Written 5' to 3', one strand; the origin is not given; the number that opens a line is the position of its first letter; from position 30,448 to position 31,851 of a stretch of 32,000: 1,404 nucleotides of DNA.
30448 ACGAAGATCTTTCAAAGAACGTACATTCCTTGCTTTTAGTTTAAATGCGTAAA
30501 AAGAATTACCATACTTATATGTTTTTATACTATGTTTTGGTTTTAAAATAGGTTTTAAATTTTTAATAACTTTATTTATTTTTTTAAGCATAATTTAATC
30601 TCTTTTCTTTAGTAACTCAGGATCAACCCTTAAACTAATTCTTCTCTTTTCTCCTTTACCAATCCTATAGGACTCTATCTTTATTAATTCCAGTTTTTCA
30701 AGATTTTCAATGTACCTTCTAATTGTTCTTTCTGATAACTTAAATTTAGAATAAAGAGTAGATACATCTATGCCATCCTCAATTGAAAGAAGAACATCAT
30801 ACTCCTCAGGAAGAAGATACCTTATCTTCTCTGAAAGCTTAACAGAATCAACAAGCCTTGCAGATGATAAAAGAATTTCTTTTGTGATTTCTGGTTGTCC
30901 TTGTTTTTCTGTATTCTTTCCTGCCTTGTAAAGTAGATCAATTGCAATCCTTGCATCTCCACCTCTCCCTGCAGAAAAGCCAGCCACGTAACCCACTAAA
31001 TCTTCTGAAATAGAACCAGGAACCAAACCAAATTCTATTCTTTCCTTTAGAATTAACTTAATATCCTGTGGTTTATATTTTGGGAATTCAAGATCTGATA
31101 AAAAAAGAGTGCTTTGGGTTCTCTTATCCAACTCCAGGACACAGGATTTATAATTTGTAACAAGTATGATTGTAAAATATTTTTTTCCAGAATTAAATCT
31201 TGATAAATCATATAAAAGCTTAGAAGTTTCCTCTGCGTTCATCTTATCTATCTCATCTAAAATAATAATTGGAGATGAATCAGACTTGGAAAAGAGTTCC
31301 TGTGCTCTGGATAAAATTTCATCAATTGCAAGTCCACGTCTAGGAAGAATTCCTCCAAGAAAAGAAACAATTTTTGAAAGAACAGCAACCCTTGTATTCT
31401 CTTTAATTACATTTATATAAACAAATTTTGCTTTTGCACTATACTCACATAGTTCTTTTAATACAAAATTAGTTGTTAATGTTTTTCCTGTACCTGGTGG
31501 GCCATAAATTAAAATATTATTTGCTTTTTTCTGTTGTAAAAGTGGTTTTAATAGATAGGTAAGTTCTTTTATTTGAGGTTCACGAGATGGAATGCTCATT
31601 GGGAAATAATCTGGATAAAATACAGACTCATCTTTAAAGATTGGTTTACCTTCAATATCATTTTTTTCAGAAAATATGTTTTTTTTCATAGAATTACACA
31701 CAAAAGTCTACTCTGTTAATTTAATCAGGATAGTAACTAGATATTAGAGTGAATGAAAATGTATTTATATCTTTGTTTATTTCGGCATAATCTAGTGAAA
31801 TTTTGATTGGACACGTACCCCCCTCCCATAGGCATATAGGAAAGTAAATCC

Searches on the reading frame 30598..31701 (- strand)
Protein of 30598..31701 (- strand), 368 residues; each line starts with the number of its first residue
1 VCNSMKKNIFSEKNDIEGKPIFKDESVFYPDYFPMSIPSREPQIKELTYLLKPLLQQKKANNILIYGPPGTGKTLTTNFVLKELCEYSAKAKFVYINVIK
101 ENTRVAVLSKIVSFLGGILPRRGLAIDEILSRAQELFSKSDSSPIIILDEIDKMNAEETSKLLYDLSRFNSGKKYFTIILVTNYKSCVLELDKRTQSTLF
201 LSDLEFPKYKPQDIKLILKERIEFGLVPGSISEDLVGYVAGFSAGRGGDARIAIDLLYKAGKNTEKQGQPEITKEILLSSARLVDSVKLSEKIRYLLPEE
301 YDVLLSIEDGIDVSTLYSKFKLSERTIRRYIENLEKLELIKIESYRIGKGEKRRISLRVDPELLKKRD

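Call 24: search_protein_families(library=pfam, proteins=[window:30598-31701:-], max_evalue=0.001)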
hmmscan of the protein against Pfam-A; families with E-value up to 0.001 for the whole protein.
window:30598-31701:- (368 aa): 15 families
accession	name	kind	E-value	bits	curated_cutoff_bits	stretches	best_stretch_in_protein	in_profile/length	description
PF22703.2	Cdc6_lid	-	8.3e-16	58.1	27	1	217-275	3-61/68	Cdc6 AAA+ ATPase-type lid domain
PF13401.12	AAA_22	-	5.3e-15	56.3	27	1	59-182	4-122/130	AAA domain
PF00004.35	AAA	-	5.3e-13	50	21.2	1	63-186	1-112/131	ATPase family associated with various cellular activities (AAA)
PF13191.12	AAA_16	-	5.2e-09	37.3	32.6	1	38-168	3-157/167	AAA ATPase domain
PF07693.20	KAP_NTPase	-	1.9e-07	31.1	20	0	125-186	134-194/293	KAP family P-loop domain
PF01637.24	ATPase_2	-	2.2e-07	31.4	33.2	1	45-170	6-139/225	ATPase domain predominantly from Archaea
PF07728.20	AAA_5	-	4.1e-05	24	22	1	62-163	1-87/139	AAA domain (dynein-related subfamily)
PF13245.12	AAA_19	-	5.8e-05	23.7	25.1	1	59-167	10-115/134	AAA domain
PF24883.2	NPHP3_N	-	6.6e-05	23.6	24.8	0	57-142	18-103/164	Nephrocystin 3, N-terminal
PF08279.18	HTH_11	-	8.8e-05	22.8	25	1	310-344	15-48/55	HTH domain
PF00158.32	Sigma54_activat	-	0.0002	21.5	20.2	0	41-166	5-117/168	Sigma-54 interaction domain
PF13173.12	AAA_14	-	0.0003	21.2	27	0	62-165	4-86/129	AAA domain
PF05673.19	DUF815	-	0.00033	20.3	23.8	1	41-115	34-102/249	Protein of unknown function (DUF815)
PF12775.13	AAA_7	-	0.00038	20.5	25.8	1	46-97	21-70/181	P-loop containing dynein motor region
PF20720.3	nSTAND3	-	0.00045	20.4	27.2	0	58-105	15-60/155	Novel STAND NTPase 3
